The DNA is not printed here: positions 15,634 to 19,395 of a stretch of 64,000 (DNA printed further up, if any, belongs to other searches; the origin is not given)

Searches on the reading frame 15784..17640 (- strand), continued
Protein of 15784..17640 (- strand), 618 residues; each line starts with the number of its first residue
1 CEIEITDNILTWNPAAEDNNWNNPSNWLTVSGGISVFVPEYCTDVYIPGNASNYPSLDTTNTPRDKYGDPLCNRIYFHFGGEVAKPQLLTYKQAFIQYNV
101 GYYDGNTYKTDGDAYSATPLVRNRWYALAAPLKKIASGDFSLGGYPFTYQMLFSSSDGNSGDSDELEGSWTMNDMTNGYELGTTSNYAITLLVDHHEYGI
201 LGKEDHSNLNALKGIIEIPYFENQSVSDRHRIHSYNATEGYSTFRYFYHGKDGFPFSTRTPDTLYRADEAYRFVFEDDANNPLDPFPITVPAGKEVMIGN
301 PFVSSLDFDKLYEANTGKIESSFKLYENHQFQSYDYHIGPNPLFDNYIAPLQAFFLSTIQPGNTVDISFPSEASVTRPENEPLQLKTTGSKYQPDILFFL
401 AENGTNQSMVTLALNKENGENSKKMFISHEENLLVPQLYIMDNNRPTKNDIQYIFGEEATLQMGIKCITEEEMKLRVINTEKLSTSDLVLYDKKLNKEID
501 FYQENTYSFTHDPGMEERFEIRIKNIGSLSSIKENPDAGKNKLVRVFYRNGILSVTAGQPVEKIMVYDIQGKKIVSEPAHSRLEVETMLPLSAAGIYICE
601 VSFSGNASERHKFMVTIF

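Call 83: search_protein_families(library=ncbifam, proteins=[L111:4635-6101:+, L111:6982-9888:+, L113:7749-9887:+, L115:6656-9976:+, L117:2760-6311:+, L117:6761-9964:+, L097:6441-9695:+, L090:323-2428:+, L089:139-2817:+, L084:4033-8253:+], max_evalue=0.1)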
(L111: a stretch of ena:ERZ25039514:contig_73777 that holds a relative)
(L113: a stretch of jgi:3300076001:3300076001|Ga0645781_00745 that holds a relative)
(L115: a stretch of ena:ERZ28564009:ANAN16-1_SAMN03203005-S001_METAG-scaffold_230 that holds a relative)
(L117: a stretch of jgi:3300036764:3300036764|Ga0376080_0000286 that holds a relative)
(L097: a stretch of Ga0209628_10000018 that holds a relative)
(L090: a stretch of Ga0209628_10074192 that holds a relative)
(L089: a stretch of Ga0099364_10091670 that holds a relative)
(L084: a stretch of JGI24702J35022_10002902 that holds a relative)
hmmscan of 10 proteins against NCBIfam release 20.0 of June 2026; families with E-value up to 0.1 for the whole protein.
L111:4635-6101:+ (488 aa): 2 families
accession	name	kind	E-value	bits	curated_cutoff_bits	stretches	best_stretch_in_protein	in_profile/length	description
TIGR04183.1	Por_Secre_tail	domain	0.00073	19.5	23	1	425-488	9-72/72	T9SS type A sorting domain-containing protein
NF008258.1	PRK11028.1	equivalog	0.089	11.9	370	0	329-383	260-314/330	6-phosphogluconolactonase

L111:6982-9888:+ (968 aa): 1 family
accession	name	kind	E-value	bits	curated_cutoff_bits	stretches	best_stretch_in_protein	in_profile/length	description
NF058578.1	CPR_pilus_PamR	equivalog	7.9e-07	28.2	300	1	243-332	164-254/297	pilus system RbmA-like protein PamR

L113:7749-9887:+ (712 aa): 1 family
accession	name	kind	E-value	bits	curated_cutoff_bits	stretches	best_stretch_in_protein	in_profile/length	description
TIGR01062.1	parC_Gneg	equivalog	0.018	13.1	628.9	1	637-704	525-592/735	DNA topoisomerase IV subunit A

L115:6656-9976:+ (1106 aa): 3 families
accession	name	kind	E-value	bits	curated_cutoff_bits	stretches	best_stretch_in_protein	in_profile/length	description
NF010237.0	PRK13684.1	equivalog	6.3e-52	176.7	326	6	448-595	44-196/334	photosynthesis system II assembly factor Ycf48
NF045728.1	glycosyl_F510_1955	equivalog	9.9e-22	77.4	175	5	431-565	74-212/246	F510_1955 family glycosylhydrolase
TIGR04183.1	Por_Secre_tail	domain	3e-07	30.3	23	1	1046-1105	13-71/72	T9SS type A sorting domain-containing protein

L117:2760-6311:+ (1183 aa): 1 family
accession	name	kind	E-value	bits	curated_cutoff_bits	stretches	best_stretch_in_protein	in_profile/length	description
TIGR04183.1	Por_Secre_tail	domain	5.7e-08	32.6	23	1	1125-1183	13-72/72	T9SS type A sorting domain-containing protein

L117:6761-9964:+ (1067 aa): 1 family
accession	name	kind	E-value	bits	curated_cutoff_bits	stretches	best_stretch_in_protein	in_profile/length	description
TIGR04183.1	Por_Secre_tail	domain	2.6e-07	30.5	23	1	1006-1067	10-72/72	T9SS type A sorting domain-containing protein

L097:6441-9695:+ (1084 aa): 4 families
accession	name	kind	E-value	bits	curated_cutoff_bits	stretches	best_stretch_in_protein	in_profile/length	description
TIGR04183.1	Por_Secre_tail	domain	8.7e-06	25.6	23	1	1019-1081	8-70/72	T9SS type A sorting domain-containing protein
NF033708.1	T9SS_Cterm_ChiA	domain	1.6e-05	24.7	40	1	1031-1081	1-53/55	T9SS sorting signal type C domain-containing protein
NF049866.1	outer_TDE1717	subfamily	0.00075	19.5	135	1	1-80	1-76/210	TDE1717 family outer membrane beta-barrel protein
NF047328.1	OMP_TP0733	subfamily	0.011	15.1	130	1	2-60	1-61/202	TP0733 family outer membrane beta-barrel protein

L090:323-2428:+ (701 aa): 2 families
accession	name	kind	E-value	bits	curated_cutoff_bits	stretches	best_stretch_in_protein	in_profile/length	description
TIGR04183.1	Por_Secre_tail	domain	6.6e-07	29.2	23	1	639-701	4-72/72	T9SS type A sorting domain-containing protein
NF033708.1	T9SS_Cterm_ChiA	domain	0.016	15.1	40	1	654-701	2-51/55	T9SS sorting signal type C domain-containing protein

L089:139-2817:+ (892 aa): 4 families
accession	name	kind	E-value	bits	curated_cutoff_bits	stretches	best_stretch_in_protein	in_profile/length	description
NF012211.1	tand_rpt_95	domain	6.9e-06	25.9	90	1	161-220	35-89/98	tandem-95 repeat protein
NF041518.1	choice_anch_Q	domain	2.5e-05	24.4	25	1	72-107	29-58/58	choice-of-anchor Q domain-containing protein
TIGR04183.1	Por_Secre_tail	domain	0.00033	20.6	23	1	837-888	22-69/72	T9SS type A sorting domain-containing protein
NF045619.1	adhes_GNV_Cterm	subfamily_domain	0.00034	19.9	180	1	171-222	160-207/458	BapA/Bap/LapF family large adhesin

L084:4033-8253:+ (1406 aa): 2 families
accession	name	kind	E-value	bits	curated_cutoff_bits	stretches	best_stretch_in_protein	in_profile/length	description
NF033708.1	T9SS_Cterm_ChiA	domain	0.00011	22.1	40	1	1354-1403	2-53/55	T9SS sorting signal type C domain-containing protein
TIGR04183.1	Por_Secre_tail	domain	0.058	13.4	23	0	1345-1404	13-71/72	T9SS type A sorting domain-containing protein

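Call 86: list_cluster_members(proteins=[P0110, P0048, P0086, P0077, P0118, P0018, P0006, P0005])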
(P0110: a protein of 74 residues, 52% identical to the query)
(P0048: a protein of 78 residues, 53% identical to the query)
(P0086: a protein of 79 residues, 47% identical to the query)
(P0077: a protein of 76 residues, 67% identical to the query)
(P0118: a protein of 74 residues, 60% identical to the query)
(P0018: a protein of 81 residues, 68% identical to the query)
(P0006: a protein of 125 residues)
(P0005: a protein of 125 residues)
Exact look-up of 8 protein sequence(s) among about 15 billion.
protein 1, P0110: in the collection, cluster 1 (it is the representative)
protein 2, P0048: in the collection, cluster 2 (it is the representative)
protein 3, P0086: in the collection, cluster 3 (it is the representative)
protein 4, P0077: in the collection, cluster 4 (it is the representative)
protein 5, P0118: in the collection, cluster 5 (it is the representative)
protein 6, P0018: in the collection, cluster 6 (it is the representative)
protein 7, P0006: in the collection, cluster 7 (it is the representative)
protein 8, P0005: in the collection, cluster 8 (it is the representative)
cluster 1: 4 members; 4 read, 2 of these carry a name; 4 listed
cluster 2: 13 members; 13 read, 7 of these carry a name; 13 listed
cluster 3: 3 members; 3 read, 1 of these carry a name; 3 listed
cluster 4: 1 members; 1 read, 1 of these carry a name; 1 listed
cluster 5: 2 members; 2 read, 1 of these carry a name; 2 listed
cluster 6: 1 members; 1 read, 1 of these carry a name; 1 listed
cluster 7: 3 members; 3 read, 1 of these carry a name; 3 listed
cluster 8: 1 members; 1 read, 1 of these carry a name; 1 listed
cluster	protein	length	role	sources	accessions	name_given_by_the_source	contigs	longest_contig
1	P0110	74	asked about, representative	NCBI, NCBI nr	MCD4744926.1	MAG: hypothetical protein K8R58_01350 [Bacteroidales bacterium] | hypothetical protein [Bacteroidales bacterium]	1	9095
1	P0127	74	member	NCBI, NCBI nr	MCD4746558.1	MAG: hypothetical protein K8R58_09675 [Bacteroidales bacterium] | hypothetical protein [Bacteroidales bacterium]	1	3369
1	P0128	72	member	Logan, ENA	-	-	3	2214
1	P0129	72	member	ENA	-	-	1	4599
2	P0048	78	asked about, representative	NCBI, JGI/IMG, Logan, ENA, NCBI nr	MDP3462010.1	MAG: hypothetical protein Q8S18_04375 [Bacteroidales bacterium] | hypothetical protein [Bacteroidales bacterium]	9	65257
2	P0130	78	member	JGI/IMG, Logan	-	hypothetical protein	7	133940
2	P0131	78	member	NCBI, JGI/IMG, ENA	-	hypothetical protein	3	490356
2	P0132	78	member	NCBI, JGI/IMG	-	hypothetical protein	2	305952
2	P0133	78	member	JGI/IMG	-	hypothetical protein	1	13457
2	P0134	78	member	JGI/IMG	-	hypothetical protein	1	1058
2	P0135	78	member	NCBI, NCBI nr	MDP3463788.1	MAG: hypothetical protein Q8S18_13430 [Bacteroidales bacterium] | hypothetical protein [Bacteroidales bacterium]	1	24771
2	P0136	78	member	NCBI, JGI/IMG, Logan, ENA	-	-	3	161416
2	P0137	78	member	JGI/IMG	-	-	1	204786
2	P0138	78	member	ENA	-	-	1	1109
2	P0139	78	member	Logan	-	-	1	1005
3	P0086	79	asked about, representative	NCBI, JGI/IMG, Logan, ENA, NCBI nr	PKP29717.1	MAG: hypothetical protein CVT99_16095 [Bacteroidetes bacterium HGW-Bacteroidetes-16] | hypothetical protein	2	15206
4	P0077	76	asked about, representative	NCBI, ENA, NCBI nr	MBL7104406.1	MAG: hypothetical protein ISS18_08750 [Bacteroidales bacterium] | hypothetical protein [Bacteroidales bacterium]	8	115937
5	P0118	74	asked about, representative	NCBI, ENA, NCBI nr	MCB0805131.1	MAG: hypothetical protein KDC05_04980 [Bacteroidales bacterium] | hypothetical protein [Bacteroidales bacterium]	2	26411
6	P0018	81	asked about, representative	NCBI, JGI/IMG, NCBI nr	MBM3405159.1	MAG: hypothetical protein FJY10_09765 [Bacteroidetes bacterium] | hypothetical protein [Bacteroidota bacterium]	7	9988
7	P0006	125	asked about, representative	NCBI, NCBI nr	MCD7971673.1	MAG: hypothetical protein LUG18_03250 [Candidatus Azobacteroides sp.] | hypothetical protein [Candidatus Azobacteroides sp.]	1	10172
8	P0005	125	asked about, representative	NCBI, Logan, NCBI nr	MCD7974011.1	MAG: hypothetical protein LUG18_15345 [Candidatus Azobacteroides sp.] | hypothetical protein [Candidatus Azobacteroides sp.]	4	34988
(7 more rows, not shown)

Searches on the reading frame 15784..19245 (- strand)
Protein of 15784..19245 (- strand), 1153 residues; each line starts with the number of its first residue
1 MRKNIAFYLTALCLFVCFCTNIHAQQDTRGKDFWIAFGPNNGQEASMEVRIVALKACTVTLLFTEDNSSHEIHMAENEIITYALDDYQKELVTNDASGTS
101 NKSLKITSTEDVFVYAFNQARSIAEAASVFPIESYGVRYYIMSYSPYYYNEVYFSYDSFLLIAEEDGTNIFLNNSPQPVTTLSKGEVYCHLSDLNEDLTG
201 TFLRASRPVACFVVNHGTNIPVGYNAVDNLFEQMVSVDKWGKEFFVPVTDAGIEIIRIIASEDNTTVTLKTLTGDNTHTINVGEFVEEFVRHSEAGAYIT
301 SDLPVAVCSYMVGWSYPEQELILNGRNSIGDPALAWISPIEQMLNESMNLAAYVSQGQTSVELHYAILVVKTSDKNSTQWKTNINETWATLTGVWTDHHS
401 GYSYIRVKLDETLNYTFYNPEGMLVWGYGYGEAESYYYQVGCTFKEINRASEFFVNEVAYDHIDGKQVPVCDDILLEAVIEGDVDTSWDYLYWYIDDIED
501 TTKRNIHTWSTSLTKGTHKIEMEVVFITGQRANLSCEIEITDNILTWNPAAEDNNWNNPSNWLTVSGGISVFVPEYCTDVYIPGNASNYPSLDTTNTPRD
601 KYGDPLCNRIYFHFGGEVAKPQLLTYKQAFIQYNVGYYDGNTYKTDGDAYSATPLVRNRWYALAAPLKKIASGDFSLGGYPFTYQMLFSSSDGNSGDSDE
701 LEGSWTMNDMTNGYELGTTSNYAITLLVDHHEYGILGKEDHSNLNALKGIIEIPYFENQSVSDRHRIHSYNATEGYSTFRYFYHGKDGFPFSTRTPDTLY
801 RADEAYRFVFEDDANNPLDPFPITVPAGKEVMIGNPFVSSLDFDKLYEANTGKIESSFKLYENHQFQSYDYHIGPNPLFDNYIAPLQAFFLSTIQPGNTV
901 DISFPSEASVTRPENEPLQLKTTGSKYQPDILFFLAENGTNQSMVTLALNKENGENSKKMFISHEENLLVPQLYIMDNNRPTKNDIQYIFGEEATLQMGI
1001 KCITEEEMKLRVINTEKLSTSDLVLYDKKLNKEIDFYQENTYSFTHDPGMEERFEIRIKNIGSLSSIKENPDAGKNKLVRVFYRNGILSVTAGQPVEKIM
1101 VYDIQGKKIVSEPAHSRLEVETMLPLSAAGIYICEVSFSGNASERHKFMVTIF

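Call 7: search_protein_families(library=pfam, proteins=[window:15784-19245:-], max_evalue=0.1)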
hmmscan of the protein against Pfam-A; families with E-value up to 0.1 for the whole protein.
window:15784-19245:- (1153 aa): 2 families
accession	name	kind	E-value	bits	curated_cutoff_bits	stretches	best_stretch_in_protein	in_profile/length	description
PF17517.7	IgGFc_binding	-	5.2e-47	161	25.6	2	127-427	3-297/297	IgGFc binding protein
PF18962.6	Por_Secre_tail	-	0.028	15.1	27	0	1097-1150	20-75/75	Secretion system C-terminal sorting domain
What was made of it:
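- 15784..19245 (-): 1153-aa T9SS type A cargo (IgGFc_binding domain, shared module and CTD). PF17517, E = 5e-47 (call 7).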

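Call 18: find_related_loci(query=A2, collection=genome_contigs, flank=6000)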
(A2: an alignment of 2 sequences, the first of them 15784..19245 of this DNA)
Query A2 (1153 aa) in genome_contigs; peptide patterns used: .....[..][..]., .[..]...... (x = any residue, [..] = any of these).
186 stretches matched a pattern; 147 encode a relative of the query (tblastn E <= 1e-3); the best 80 are kept; 78 distinct loci.
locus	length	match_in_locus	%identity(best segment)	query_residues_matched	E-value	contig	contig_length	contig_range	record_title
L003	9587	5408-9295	33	1-1151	3e-69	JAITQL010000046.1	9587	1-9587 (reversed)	MAG: Tannerella sp. isolate Pq454_bin76 k119_10862, whole genome shotgun sequence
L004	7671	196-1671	34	29-526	2e-68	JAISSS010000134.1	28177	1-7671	MAG: Bacteroidales bacterium isolate Md513_bin106 k119_1600625, whole genome shotgun sequence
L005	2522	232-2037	30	8-540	6e-64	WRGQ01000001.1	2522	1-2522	MAG: Bacteroidetes bacterium isolate Nc150P4bin20 JGI20171J29575_12578836, whole genome shotgun sequence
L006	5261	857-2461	31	7-546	2e-60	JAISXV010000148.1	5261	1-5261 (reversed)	MAG: Prevotellaceae bacterium isolate Nc350_bin194 k119_910964, whole genome shotgun sequence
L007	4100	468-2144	30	1-546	2e-57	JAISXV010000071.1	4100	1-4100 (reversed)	MAG: Prevotellaceae bacterium isolate Nc350_bin194 k119_1689802, whole genome shotgun sequence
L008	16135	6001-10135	28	1-441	6e-34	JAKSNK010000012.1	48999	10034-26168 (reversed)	MAG: Paludibacteraceae bacterium isolate Horse_feces149 MAG149_12, whole genome shotgun sequence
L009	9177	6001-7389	29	20-445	8e-33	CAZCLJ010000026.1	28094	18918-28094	MAG TPA_asm: uncultured Hyphomicrobiales bacterium isolate SRP192927_co3_222 genome assembly, contig: NODE_3284_length_2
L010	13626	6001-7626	26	23-527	2e-32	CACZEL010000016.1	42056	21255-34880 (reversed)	MAG: uncultured Bacteroidales bacterium isolate RUG12549 genome assembly, contig: RUG12549_asm_16, whole genome shotgun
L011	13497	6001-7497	27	1-441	6e-32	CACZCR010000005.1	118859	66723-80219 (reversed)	MAG: uncultured Bacteroidales bacterium isolate RUG12502 genome assembly, contig: RUG12502_asm_5, whole genome shotgun s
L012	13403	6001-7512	26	1-441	2e-31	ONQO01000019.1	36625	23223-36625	uncultured Bacteroidales bacterium isolate RUG552 genome assembly, contig: scaffold_608, whole genome shotgun sequence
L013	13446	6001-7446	28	3-441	1e-31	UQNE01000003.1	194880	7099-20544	uncultured Bacteroidales bacterium isolate UMGS451 genome assembly, contig: NODE_10_length_194880_cov_32.162053, whole g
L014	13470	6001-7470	26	9-441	3e-31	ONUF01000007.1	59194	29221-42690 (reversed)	uncultured Bacteroidales bacterium isolate RUG644 genome assembly, contig: scaffold_64, whole genome shotgun sequence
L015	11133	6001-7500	27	1-465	4e-31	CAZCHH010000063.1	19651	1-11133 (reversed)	MAG TPA_asm: uncultured Hyphomicrobiales bacterium isolate SRP239243_co1_429 genome assembly, contig: NODE_4427_length_1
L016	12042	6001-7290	29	1-447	2e-31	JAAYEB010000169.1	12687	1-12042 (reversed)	MAG: Fibrobacter sp. isolate AS06rmzACSIP_609 195739_AS06, whole genome shotgun sequence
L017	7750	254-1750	25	3-441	5e-31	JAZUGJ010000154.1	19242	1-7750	MAG: Paludibacteraceae bacterium isolate T1900045285_TH20190055.MAGScoT_cleanbin_000082 SGB_5991_k141_64227, whole genom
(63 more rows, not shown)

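Call 61: search_protein_families(library=ncbifam, proteins=[window:15784-19245:-], max_evalue=0.01)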
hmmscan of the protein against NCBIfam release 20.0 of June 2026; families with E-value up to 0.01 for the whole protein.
window:15784-19245:- (1153 aa): 1 family
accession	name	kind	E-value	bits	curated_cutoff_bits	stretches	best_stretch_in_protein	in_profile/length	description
TIGR04183.1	Por_Secre_tail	domain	6e-06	26.1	23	1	1090-1150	14-71/72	T9SS type A sorting domain-containing protein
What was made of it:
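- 15784..19245 (-): TIGR04183 at 26.1 bits, cutoff 23 (call 61).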
